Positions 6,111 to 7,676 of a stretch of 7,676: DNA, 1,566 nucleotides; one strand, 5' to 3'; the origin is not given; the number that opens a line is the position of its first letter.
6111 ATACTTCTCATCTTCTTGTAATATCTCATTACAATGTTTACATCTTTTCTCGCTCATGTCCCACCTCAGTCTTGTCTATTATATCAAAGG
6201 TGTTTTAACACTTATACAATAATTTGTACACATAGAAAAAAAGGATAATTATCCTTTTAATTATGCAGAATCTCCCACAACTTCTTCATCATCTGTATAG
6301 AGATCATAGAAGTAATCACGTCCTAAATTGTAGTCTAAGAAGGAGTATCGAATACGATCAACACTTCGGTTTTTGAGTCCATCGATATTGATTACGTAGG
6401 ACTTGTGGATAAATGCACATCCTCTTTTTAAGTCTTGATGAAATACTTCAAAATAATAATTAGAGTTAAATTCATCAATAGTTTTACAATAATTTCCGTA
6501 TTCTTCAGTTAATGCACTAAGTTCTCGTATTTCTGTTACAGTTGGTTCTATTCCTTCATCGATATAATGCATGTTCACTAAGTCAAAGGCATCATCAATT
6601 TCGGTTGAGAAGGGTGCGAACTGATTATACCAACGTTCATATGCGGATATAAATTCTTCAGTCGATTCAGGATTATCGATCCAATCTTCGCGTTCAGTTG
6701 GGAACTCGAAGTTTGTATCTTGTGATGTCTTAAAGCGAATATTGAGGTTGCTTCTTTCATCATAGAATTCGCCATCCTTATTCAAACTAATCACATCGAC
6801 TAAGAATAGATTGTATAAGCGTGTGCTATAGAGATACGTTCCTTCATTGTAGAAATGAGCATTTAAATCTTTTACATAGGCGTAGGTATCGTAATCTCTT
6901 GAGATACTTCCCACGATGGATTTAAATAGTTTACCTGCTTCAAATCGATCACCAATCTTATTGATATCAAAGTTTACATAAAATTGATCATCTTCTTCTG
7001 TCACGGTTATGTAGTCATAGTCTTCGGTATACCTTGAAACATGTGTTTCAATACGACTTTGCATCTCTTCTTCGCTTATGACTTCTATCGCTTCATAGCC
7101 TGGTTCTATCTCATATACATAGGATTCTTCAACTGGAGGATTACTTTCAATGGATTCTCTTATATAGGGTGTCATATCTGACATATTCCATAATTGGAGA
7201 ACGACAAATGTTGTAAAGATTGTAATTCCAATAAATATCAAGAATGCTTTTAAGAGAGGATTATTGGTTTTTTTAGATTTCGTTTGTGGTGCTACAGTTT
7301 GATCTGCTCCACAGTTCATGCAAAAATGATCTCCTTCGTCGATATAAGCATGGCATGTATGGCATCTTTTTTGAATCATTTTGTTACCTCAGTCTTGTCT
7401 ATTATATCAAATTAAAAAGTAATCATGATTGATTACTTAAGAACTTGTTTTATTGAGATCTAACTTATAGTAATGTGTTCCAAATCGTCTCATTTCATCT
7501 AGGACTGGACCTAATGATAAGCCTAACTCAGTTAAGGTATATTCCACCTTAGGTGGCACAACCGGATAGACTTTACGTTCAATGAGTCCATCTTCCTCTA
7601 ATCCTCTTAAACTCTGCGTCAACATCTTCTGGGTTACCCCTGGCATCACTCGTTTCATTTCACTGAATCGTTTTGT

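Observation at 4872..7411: Tandem diverged paralogs: cytoplasmic C4 zinc ribbon + TM + unassigned 286-aa acidic ectodomain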

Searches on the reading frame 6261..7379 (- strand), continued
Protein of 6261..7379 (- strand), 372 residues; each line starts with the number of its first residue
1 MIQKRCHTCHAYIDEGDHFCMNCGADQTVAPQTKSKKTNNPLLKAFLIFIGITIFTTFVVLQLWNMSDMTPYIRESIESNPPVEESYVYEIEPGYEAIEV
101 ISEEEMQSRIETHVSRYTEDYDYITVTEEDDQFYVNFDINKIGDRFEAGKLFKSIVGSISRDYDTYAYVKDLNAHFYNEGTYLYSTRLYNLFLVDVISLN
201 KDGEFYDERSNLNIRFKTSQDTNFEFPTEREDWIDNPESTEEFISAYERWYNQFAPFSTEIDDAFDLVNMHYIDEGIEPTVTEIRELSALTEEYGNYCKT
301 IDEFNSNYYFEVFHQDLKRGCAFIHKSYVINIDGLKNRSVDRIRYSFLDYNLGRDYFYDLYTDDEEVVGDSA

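Call 81: find_encoding_contigs(protein=P0001, flank=5000, max_places=6)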
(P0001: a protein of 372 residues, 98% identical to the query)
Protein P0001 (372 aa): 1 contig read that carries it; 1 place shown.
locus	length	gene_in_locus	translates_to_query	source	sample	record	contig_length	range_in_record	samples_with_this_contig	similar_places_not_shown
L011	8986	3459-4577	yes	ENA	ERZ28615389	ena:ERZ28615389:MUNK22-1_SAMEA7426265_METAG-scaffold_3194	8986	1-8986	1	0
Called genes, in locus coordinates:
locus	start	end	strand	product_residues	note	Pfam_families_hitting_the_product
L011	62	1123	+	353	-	PF04909:Amidohydro_2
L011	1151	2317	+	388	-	PF01380:SIS (weak)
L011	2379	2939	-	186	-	PF03807:F420_oxidored (faint)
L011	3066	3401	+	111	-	PF01638:HxlR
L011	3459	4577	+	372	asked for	PF13240:Zn_Ribbon_1 (weak)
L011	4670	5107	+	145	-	-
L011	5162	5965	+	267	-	-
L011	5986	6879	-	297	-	PF13580:SIS_2, PF22645:GKRP_SIS_N, PF01380:SIS, PF20741:GKRP-like_C (weak)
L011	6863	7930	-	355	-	PF19200:MupG_N, PF05913:MupG_C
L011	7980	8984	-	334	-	?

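Call 82: find_encoding_contigs(protein=P0016, flank=5000, max_places=4)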
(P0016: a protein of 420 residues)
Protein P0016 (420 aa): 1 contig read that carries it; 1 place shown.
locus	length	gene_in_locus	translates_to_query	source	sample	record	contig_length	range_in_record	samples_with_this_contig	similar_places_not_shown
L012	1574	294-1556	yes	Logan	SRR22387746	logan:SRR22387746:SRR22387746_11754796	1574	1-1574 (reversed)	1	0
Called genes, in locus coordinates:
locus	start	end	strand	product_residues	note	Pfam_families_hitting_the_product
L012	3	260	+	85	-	?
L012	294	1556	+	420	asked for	-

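Call 83: find_encoding_contigs(protein=P0017, flank=5000, max_places=4)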
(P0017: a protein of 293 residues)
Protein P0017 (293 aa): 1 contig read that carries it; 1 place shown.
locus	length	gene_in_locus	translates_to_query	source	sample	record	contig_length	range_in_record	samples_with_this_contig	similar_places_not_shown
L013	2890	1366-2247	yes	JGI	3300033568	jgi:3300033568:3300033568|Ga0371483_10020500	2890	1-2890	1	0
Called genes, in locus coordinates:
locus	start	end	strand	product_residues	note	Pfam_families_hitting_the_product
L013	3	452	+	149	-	?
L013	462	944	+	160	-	-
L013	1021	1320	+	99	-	-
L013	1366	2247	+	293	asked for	-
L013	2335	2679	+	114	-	-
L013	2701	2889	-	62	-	?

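Call 85: find_encoding_contigs(protein=P0008, flank=3000, max_places=8)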
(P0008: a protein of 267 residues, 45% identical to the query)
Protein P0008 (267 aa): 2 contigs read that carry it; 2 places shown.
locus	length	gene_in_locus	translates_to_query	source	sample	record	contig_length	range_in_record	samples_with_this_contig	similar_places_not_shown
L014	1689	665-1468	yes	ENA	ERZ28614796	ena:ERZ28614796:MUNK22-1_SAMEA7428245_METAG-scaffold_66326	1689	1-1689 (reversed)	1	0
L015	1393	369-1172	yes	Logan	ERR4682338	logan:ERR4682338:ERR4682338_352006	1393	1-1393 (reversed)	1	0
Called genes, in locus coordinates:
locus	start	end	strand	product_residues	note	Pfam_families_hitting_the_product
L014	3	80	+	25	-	?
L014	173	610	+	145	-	-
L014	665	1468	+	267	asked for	-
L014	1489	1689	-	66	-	?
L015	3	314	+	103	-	?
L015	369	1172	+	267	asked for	-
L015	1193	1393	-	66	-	?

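Call 93: search_protein_families(library=pfam, proteins=[L002:435-1130:+, L011:4670-5107:+], max_evalue=0.001)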
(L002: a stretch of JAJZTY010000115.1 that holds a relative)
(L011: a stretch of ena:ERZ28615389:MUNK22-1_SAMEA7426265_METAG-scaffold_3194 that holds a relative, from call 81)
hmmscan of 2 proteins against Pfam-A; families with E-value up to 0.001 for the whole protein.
L002:435-1130:+ (231 aa): 1 family
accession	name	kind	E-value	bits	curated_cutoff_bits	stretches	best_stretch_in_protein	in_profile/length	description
PF00665.32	rve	-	2.1e-06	28.4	32.6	1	66-139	5-79/102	Integrase core domain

L011:4670-5107:+ (145 aa): 0 families

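Call 95: search_protein_families(library=pfam, proteins=[P0059, P0071, P0102, P0107, P0140, P0066, P0138, P0113, P0109, P0044], max_evalue=0.001)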
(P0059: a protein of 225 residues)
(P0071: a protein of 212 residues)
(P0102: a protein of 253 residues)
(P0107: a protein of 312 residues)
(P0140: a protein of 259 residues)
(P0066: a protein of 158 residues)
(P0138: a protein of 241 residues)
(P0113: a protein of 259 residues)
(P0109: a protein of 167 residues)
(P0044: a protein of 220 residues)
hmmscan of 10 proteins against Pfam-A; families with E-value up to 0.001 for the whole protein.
P0059 (225 aa): 3 families
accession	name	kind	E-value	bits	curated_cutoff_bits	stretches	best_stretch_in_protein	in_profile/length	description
PF13240.11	Zn_Ribbon_1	-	3e-05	24.1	25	1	5-26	1-22/23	zinc-ribbon domain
PF04647.20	AgrB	-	0.00054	19.8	23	1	54-125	79-161/185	Accessory gene regulator B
PF07695.17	7TMR-DISM_7TM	-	0.0006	20.2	29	1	49-143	95-186/205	7TM diverse intracellular signalling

P0071 (212 aa): 2 families
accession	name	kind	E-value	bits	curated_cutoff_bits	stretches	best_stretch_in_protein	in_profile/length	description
PF21461.3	HL_N-beta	-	3.3e-05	24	27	1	161-204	9-52/57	Hyaluronate lyase, N-terminal beta-sheet domain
PF02368.24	Big_2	-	0.00097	19.5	22.8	0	134-194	4-65/79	Bacterial Ig-like domain (group 2)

P0102 (253 aa): 4 families
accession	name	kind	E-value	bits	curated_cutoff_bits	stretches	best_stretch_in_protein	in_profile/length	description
PF13240.11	Zn_Ribbon_1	-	7.1e-07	29.3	25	1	2-24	1-23/23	zinc-ribbon domain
PF24460.1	DUF7575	-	7.1e-05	22.5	28.5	1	3-25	6-28/28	Domain of unknown function (DUF7575)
PF12773.13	DZR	-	8.3e-05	23.1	27.3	1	3-25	1-23/45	Double zinc ribbon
PF01970.21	TctA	-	0.00068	18.8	28.9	1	53-150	128-214/423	Tripartite tricarboxylate transporter TctA family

P0107 (312 aa): 2 families
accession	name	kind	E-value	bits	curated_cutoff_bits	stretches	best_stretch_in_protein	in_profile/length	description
PF13240.11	Zn_Ribbon_1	-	5.3e-05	23.3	25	1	35-55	1-21/23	zinc-ribbon domain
PF24460.1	DUF7575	-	0.00023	20.9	28.5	1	20-43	4-27/28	Domain of unknown function (DUF7575)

P0140 (259 aa): 2 families
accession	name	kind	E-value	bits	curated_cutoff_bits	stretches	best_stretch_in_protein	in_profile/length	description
PF13240.11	Zn_Ribbon_1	-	2.2e-07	30.9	25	1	5-25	2-22/23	zinc-ribbon domain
PF12773.13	DZR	-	8.6e-05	23.1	27.3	1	5-27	1-23/45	Double zinc ribbon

P0066 (158 aa): 3 families
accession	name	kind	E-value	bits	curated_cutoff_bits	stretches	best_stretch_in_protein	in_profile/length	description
PF13240.11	Zn_Ribbon_1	-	1.1e-06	28.6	25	1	4-25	2-23/23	zinc-ribbon domain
PF13346.12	ABC2_membrane_5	-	0.00018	21.5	25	1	45-131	117-198/205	ABC-2 family transporter protein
PF10661.14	EssA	-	0.00057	20.2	24.1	0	94-130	103-140/147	WXG100 protein secretion system (Wss), protein EssA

P0138 (241 aa): 3 families
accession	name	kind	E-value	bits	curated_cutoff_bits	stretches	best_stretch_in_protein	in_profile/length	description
PF13619.11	KTSC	-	4.5e-10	39.5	25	1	175-231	1-58/58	KTSC domain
PF13240.11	Zn_Ribbon_1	-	0.0001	22.4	25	1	10-32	1-23/23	zinc-ribbon domain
PF12773.13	DZR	-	0.00057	20.4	27.3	1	11-32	1-22/45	Double zinc ribbon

P0113 (259 aa): 2 families
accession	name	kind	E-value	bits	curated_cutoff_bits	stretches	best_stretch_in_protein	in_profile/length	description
PF13240.11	Zn_Ribbon_1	-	5.3e-06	26.5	25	1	20-41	2-23/23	zinc-ribbon domain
PF13248.11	Zn_ribbon_3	-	6.8e-05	22.6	27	1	18-40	3-25/26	zinc-ribbon domain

P0109 (167 aa): 3 families
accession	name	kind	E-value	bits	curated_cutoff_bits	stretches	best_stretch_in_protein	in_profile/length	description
PF13240.11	Zn_Ribbon_1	-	5.4e-07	29.6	25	1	2-22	1-21/23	zinc-ribbon domain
PF13248.11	Zn_ribbon_3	-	6.7e-06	25.8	27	1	3-24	5-26/26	zinc-ribbon domain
PF12773.13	DZR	-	5.9e-05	23.6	27.3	1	3-31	1-29/45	Double zinc ribbon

P0044 (220 aa): 8 families
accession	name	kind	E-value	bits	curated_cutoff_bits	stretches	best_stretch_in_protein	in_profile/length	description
PF12773.13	DZR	-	3.7e-19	69.1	27.3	2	3-50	1-45/45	Double zinc ribbon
PF13240.11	Zn_Ribbon_1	-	1.2e-15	57.1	25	2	32-53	2-23/23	zinc-ribbon domain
PF24463.1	DUF7577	-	7.6e-12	45.1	28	2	30-54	3-27/27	Domain of unknown function (DUF7577)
PF13248.11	Zn_ribbon_3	-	1.2e-09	37.7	27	1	30-53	3-26/26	zinc-ribbon domain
PF24460.1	DUF7575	-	2.2e-07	30.6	28.5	0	28-54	2-28/28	Domain of unknown function (DUF7575)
PF18912.6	DZR_2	-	3.9e-07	30.2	27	0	3-49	10-55/56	Double zinc ribbon domain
PF17032.10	Zn_ribbon_15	-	1.4e-06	29.4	28.9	0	17-50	40-73/73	zinc-ribbon family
PF08271.17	Zn_Ribbon_TF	-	4.6e-05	23.3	29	0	1-28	1-33/43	TFIIB zinc-binding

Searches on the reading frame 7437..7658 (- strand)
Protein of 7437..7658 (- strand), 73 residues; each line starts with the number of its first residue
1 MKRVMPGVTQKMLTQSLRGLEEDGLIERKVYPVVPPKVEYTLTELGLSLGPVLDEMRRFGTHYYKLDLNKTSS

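Call 93: search_protein_families(library=pfam, proteins=[window:7437-7658:-], max_evalue=0.001)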
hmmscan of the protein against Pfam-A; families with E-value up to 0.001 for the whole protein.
window:7437-7658:- (73 aa): 1 family
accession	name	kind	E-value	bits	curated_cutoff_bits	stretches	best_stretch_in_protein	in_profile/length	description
PF01638.23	HxlR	-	2.9e-23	82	20.8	1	1-65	24-88/91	HxlR-like helix-turn-helix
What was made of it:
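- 7437..7676 (-): Context: 3' part of hxlR (cut by the window end), the upstream boundary of the cassette site. PF01638 at E = 2.9e-23 (call 93).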
